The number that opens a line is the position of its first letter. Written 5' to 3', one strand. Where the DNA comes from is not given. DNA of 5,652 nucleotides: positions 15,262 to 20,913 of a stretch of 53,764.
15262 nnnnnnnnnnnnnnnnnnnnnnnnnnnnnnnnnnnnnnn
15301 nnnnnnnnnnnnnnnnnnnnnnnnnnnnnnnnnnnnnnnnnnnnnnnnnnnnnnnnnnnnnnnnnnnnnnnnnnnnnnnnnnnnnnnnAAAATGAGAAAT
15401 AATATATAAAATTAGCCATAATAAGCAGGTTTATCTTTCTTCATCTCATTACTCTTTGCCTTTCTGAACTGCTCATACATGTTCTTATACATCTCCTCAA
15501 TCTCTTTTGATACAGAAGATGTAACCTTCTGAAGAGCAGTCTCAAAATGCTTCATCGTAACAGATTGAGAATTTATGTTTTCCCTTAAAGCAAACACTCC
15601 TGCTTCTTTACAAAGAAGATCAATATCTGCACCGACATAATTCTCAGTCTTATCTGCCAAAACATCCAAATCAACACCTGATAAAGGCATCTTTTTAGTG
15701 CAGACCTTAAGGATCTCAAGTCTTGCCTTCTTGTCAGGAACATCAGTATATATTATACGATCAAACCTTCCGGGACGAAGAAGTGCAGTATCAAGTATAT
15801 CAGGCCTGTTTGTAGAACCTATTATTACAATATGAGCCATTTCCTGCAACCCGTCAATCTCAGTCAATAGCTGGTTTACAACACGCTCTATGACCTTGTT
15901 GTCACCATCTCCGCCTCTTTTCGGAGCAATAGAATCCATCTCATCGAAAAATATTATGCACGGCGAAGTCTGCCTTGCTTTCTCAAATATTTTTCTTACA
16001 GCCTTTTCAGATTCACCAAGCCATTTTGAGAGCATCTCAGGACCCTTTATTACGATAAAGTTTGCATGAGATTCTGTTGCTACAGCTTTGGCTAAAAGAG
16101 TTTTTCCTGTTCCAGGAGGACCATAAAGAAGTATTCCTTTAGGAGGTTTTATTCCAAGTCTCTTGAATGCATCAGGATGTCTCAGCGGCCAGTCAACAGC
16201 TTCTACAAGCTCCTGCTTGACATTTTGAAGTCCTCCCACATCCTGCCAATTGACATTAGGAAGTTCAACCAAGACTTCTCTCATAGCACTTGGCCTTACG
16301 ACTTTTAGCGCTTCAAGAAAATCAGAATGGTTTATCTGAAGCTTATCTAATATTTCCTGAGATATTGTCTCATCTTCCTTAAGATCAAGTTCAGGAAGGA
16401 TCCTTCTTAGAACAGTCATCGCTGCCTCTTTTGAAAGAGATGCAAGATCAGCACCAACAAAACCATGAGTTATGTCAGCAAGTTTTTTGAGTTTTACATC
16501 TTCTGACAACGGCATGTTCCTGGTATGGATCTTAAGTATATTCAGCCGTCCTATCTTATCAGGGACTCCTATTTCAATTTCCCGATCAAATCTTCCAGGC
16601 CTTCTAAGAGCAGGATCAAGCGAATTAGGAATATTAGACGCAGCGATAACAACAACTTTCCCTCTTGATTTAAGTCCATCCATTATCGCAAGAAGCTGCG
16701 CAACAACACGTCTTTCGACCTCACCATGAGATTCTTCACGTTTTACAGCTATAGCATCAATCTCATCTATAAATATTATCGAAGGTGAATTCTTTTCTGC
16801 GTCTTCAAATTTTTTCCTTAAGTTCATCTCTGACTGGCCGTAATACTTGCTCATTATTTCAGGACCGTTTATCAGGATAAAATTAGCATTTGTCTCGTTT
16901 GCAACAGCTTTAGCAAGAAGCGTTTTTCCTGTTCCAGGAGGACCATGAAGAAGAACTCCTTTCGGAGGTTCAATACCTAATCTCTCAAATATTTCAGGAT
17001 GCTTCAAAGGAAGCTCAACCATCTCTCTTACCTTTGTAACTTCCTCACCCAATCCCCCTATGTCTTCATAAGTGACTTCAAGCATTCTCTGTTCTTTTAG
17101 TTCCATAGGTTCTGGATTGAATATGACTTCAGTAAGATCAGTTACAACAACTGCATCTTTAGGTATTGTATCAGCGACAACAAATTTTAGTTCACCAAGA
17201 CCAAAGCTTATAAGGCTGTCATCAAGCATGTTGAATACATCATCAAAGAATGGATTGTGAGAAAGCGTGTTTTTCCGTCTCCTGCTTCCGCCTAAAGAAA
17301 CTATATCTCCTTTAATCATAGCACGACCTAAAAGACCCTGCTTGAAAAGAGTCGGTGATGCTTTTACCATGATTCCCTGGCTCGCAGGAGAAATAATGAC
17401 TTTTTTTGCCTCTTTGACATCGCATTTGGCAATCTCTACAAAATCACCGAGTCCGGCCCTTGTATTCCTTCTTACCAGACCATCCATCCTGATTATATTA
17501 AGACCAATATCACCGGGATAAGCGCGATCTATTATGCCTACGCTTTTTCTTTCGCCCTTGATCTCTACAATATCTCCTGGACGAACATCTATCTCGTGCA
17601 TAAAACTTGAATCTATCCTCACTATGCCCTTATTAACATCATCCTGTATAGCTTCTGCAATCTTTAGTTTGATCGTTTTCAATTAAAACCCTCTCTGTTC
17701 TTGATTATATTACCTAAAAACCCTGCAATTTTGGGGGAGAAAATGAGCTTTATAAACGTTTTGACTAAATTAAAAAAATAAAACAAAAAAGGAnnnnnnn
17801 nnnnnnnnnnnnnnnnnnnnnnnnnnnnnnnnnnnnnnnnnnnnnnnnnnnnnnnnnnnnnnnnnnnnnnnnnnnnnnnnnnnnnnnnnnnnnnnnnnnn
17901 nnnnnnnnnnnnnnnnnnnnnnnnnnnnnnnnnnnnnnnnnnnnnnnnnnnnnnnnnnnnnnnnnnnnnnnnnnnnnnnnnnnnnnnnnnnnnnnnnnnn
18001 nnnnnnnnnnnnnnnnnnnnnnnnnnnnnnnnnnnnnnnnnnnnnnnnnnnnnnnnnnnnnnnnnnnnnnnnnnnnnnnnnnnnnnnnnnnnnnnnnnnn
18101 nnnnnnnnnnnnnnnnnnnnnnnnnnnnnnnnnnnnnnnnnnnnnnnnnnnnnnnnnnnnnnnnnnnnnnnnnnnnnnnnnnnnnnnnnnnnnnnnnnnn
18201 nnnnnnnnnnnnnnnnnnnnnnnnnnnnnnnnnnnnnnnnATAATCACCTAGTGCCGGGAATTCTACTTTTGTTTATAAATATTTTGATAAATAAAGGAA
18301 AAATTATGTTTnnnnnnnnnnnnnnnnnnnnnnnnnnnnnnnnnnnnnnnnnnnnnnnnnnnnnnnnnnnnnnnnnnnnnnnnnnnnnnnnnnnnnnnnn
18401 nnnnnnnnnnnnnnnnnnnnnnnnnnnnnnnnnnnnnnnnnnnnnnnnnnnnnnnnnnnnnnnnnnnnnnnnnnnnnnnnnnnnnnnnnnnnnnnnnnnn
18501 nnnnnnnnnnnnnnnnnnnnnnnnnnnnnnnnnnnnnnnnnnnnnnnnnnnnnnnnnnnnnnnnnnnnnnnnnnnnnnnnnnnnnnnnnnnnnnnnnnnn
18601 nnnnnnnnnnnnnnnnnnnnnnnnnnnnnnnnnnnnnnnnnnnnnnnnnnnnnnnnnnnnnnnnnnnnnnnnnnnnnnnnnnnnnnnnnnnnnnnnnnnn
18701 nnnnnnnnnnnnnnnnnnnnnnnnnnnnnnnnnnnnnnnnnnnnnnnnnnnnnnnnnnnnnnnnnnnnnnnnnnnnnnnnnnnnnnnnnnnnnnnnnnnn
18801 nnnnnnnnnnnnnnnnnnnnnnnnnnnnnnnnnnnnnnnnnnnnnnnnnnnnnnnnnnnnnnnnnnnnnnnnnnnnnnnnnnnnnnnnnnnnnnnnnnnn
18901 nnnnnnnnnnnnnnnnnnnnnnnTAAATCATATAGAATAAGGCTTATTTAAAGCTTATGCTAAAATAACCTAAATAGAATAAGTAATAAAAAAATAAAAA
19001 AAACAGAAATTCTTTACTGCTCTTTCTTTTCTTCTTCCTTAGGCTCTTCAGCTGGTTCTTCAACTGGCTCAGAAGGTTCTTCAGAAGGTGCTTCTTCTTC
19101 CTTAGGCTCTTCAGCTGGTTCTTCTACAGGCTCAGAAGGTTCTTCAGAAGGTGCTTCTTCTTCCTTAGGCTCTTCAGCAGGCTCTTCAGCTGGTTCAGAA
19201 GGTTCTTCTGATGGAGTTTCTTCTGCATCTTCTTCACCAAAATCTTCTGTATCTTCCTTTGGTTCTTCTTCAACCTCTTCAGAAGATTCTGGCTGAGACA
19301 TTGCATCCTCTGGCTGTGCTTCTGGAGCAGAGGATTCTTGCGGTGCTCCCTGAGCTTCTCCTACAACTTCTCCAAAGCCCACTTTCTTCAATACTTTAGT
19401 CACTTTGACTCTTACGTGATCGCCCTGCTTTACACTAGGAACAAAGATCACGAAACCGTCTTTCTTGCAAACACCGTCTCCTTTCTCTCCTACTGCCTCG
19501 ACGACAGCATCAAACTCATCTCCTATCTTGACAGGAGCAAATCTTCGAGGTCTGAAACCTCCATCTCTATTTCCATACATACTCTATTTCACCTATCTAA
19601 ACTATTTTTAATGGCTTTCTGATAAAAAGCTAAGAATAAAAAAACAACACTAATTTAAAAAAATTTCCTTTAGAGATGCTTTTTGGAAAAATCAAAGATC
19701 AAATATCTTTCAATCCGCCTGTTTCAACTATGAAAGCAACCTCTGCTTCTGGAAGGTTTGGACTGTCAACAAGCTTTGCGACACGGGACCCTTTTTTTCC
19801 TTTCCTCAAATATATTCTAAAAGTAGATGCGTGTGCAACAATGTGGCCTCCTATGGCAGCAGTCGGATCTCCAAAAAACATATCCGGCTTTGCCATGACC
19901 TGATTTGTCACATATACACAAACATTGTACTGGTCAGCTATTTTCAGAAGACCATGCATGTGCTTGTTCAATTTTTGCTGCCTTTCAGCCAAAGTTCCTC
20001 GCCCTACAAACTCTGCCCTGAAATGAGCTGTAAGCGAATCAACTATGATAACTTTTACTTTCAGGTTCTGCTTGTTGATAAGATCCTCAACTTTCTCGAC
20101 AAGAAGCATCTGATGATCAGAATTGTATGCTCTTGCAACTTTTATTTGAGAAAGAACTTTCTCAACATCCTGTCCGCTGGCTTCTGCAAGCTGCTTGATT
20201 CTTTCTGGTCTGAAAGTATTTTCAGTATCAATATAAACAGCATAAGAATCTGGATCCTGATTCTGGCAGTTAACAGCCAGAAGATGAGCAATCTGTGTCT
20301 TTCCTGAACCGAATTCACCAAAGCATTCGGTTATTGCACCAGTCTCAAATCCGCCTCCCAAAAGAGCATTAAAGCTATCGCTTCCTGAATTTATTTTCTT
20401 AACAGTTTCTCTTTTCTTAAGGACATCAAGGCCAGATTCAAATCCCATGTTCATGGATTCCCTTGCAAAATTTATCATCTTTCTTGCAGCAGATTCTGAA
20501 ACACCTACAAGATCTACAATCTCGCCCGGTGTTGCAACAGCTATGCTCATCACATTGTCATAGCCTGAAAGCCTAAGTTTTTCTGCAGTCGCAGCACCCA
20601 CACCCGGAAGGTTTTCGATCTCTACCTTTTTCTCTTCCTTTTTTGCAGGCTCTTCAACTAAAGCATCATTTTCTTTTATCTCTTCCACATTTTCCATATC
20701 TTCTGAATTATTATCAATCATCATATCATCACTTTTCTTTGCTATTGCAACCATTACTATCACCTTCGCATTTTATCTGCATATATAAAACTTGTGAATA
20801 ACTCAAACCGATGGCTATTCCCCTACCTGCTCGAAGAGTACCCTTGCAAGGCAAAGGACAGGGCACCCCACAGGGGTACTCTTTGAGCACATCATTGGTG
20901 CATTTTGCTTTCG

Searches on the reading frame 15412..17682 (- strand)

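Call 21: search_protein_families(library=pfam, proteins=[window:15412-17682:-], max_evalue=0.01)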
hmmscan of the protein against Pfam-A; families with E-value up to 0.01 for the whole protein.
window:15412-17682:- (756 aa): 51 families (the best 25 are shown)
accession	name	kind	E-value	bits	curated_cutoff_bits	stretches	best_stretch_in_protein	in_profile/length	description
PF00004.35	AAA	-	2.6e-97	322.7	21.2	2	243-372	1-130/131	ATPase family associated with various cellular activities (AAA)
PF17862.7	AAA_lid_3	-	6.5e-30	102.7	27.2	2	670-714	2-44/45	AAA+ lid domain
PF02359.24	CDC48_N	-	1.1e-24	86.9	35.1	1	5-88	1-84/85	Cell division protein 48 (CDC48), N-terminal domain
PF13191.12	AAA_16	-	2.5e-15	57.8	32.6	2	232-345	16-136/167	AAA ATPase domain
PF07724.20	AAA_2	-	2.7e-14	54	27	2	243-336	6-101/166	AAA domain (Cdc48 subfamily)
PF05496.18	RuvB_N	-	5.7e-14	52.6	27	2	241-317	34-102/159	Holliday junction DNA helicase RuvB P-loop domain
PF07728.20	AAA_5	-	1.8e-12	47.8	22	1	242-360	1-136/139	AAA domain (dynein-related subfamily)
PF13173.12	AAA_14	-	4e-12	46.7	27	2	243-311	5-74/129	AAA domain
PF13401.12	AAA_22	-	2.3e-11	44.6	27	1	243-277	8-45/130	AAA domain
PF06068.19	TIP49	-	4.5e-10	39.7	23.8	2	241-286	51-98/347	TIP49 P-loop domain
PF13671.12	AAA_33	-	1.1e-09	39.2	27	1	243-289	2-46/143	AAA domain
PF20720.3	nSTAND3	-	2.5e-08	34.2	27.2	0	243-307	20-73/155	Novel STAND NTPase 3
PF02933.23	CDC48_2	-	5.5e-08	32.8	22.4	1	112-192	9-61/64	Cell division protein 48 (CDC48), domain 2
PF13521.12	AAA_28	-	9e-08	32.9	27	0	243-294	2-49/164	AAA domain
PF24883.2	NPHP3_N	-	2.2e-07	31.6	24.8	0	243-266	25-48/164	Nephrocystin 3, N-terminal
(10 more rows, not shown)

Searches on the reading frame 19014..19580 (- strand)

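Call 60: search_protein_families(library=pfam, proteins=[window:19014-19580:-], max_evalue=0.001)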
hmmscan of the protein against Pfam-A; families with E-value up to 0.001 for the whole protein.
window:19014-19580:- (188 aa): 1 family
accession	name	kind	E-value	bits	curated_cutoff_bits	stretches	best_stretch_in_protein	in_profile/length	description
PF01938.26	TRAM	-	1.8e-08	34.5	21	1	17-73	2-61/61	TRAM domain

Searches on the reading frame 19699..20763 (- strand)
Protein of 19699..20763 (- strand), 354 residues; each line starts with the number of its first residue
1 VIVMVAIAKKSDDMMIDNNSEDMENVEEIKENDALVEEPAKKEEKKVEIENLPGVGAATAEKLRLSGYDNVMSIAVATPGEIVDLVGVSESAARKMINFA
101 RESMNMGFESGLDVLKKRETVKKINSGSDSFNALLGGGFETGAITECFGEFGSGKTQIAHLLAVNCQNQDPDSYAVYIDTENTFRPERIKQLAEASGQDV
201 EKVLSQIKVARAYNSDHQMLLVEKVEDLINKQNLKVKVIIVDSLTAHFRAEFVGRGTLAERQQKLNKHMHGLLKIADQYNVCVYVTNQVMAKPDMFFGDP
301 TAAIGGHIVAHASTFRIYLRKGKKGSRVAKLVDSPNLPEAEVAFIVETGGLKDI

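Call 21: search_protein_families(library=pfam, proteins=[window:19699-20763:-], max_evalue=0.01)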
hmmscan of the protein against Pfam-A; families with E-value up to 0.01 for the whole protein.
window:19699-20763:- (354 aa): 11 families
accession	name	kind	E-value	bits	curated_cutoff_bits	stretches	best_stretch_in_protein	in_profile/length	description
PF08423.17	Rad51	-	3.1e-84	282.5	22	1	117-353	1-243/244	Rad51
PF00154.27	RecA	-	4.4e-16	59.6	27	1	116-324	25-223/262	recA bacterial DNA recombination protein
PF06745.19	ATPase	-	2.4e-08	34.1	26.6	1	126-320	3-188/231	KaiC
PF14520.12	HHH_5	-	7.7e-08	33.1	27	1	50-102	5-57/57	Helix-hairpin-helix domain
PF13401.12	AAA_22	-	1.4e-05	25.9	27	1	142-242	5-91/130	AAA domain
PF13481.12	AAA_25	-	0.0011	19.1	27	1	123-250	14-158/195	AAA domain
PF09848.15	SLFN-g3_helicase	-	0.002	17.9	24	1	149-293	8-130/354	Schlafen group 3, DNA/RNA helicase domain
PF00448.28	SRP54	-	0.0031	17.6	22.7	1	148-243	7-91/196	SRP54-type protein, GTPase domain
PF11731.14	Cdd1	-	0.0065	17.1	25.5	0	45-84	4-43/86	Pathogenicity locus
PF00308.24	Bac_DnaA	-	0.0093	16.6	23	0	148-235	40-116/162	Bacterial DnaA ATPAse domain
PF00270.35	DEAD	-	0.0096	16.1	26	0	149-241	21-102/167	DEAD/DEAH box helicase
